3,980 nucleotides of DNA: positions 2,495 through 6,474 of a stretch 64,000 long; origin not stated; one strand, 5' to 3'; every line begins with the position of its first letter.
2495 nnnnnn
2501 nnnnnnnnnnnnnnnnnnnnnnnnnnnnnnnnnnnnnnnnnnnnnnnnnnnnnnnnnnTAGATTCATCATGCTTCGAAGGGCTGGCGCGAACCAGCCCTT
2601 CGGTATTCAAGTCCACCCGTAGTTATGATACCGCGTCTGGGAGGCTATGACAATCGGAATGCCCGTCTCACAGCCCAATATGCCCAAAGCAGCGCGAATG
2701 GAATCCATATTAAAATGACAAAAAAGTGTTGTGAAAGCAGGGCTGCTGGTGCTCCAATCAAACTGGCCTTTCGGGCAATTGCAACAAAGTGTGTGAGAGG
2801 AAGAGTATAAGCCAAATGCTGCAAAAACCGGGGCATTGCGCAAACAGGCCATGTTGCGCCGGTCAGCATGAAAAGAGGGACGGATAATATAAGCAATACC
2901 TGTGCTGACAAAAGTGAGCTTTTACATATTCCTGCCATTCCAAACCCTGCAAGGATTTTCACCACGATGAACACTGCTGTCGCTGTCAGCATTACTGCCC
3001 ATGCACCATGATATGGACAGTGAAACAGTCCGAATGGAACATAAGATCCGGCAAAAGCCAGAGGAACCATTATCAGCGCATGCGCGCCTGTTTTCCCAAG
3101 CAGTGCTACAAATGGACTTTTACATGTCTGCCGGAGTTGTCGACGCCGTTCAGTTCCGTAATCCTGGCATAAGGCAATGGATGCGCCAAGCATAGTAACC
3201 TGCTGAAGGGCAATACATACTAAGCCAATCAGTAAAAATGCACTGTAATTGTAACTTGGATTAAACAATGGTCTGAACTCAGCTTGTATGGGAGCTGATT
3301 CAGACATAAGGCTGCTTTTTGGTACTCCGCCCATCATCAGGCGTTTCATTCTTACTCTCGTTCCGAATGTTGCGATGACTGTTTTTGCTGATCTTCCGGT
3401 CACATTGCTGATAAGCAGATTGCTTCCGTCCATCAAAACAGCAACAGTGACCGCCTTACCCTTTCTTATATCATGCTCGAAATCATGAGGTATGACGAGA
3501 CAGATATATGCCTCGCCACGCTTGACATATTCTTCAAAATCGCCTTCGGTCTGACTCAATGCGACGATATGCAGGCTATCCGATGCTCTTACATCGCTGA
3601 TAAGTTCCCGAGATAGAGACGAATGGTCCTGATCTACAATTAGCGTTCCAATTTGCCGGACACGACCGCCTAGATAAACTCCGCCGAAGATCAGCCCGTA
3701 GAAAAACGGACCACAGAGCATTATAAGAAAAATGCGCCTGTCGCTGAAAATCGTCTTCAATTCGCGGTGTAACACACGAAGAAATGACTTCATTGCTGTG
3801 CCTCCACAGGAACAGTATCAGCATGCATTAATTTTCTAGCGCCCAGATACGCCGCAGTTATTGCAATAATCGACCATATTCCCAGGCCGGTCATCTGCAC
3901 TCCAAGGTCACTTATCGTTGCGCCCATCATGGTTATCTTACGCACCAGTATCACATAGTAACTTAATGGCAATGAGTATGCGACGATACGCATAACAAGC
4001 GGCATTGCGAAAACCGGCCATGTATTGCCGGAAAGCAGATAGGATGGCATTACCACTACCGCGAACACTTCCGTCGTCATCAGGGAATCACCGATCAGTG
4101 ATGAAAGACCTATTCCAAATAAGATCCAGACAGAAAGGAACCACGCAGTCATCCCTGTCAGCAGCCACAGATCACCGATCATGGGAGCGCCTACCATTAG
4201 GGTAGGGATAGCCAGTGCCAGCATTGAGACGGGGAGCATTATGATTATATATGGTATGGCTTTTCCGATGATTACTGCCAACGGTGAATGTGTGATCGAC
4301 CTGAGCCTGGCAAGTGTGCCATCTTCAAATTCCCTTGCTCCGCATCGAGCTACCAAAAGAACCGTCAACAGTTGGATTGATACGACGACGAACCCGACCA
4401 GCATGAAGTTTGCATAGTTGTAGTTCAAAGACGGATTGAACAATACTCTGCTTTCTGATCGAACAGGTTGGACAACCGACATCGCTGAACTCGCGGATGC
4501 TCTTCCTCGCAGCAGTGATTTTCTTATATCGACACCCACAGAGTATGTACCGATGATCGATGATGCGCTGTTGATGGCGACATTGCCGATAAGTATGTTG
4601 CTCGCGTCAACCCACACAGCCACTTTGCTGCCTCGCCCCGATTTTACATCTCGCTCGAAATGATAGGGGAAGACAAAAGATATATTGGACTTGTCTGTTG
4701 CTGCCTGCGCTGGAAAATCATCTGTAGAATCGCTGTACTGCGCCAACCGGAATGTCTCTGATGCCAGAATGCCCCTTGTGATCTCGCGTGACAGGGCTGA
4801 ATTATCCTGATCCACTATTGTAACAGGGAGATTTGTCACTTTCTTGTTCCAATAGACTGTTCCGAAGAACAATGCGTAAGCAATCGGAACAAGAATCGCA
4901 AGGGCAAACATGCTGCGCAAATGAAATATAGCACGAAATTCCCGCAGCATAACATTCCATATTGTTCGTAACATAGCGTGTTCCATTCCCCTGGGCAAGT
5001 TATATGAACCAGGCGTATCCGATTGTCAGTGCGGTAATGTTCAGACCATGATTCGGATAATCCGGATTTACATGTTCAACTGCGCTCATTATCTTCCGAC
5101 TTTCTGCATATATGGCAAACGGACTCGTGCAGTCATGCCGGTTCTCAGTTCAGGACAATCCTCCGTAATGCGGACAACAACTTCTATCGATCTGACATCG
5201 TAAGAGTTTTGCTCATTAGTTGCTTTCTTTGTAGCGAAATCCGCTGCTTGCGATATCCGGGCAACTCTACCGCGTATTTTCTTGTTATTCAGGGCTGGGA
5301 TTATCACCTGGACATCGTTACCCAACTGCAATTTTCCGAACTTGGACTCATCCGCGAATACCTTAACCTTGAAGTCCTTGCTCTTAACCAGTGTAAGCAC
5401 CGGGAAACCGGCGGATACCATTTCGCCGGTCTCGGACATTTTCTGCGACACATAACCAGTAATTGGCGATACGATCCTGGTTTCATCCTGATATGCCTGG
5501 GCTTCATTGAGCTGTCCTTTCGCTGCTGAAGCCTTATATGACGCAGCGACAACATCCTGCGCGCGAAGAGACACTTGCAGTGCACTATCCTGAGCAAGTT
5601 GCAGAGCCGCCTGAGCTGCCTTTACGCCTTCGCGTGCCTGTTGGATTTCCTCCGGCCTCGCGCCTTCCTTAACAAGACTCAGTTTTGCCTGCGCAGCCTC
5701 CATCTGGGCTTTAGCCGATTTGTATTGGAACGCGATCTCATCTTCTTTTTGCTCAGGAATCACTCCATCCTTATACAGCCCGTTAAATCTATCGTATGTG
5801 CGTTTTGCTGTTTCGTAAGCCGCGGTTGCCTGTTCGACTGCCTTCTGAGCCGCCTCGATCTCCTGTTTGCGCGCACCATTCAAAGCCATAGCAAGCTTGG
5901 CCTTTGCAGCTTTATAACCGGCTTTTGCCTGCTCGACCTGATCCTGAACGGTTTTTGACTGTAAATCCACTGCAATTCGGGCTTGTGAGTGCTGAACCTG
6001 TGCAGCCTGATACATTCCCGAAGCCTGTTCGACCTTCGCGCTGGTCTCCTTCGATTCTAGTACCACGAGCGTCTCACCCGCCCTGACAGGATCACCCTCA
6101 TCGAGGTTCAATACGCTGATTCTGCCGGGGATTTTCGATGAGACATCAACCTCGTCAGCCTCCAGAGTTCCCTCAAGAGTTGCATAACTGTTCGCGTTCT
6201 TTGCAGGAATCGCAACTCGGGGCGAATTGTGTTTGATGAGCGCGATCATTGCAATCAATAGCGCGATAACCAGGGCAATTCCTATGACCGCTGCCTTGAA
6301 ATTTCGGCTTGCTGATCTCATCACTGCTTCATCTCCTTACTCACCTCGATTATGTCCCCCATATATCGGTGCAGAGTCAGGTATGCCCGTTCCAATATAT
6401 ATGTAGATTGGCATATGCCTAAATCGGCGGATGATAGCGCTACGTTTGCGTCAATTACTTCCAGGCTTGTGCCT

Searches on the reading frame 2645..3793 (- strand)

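Call 62: search_protein_families(library=pfam, proteins=[window:2645-3793:-], max_evalue=0.00001)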
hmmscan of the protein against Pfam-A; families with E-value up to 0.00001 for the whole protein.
window:2645-3793:- (382 aa): 2 families
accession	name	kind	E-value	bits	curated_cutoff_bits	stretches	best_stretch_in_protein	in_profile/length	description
PF12698.13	ABC2_membrane_3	-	1.5e-32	113.5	31.6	1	21-370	2-344/347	ABC-2 family transporter protein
PF01061.29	ABC2_membrane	-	1.8e-10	41.1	26.9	1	189-342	52-208/211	ABC-2 type transporter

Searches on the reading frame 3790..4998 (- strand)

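Call 62: search_protein_families(library=pfam, proteins=[window:3790-4998:-], max_evalue=0.00001)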
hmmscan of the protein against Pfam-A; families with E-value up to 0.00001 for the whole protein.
window:3790-4998:- (402 aa): 2 families
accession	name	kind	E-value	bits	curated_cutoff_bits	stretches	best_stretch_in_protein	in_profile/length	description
PF12698.13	ABC2_membrane_3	-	1.1e-33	117.3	31.6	1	28-385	1-347/347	ABC-2 family transporter protein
PF01061.29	ABC2_membrane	-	2.6e-15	57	26.9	1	195-355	51-209/211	ABC-2 type transporter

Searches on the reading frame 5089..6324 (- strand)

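Call 62: search_protein_families(library=pfam, proteins=[window:5089-6324:-], max_evalue=0.00001)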
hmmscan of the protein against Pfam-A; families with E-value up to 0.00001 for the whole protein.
window:5089-6324:- (411 aa): 2 families
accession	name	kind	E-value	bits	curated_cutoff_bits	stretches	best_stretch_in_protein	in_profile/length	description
PF13437.12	HlyD_3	-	1.8e-14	54.8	22.2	1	284-366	2-85/106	HlyD family secretion protein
PF16576.10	HlyD_D23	-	3e-13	50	30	1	55-367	13-194/214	Barrel-sandwich domain of CusB or HlyD membrane-fusion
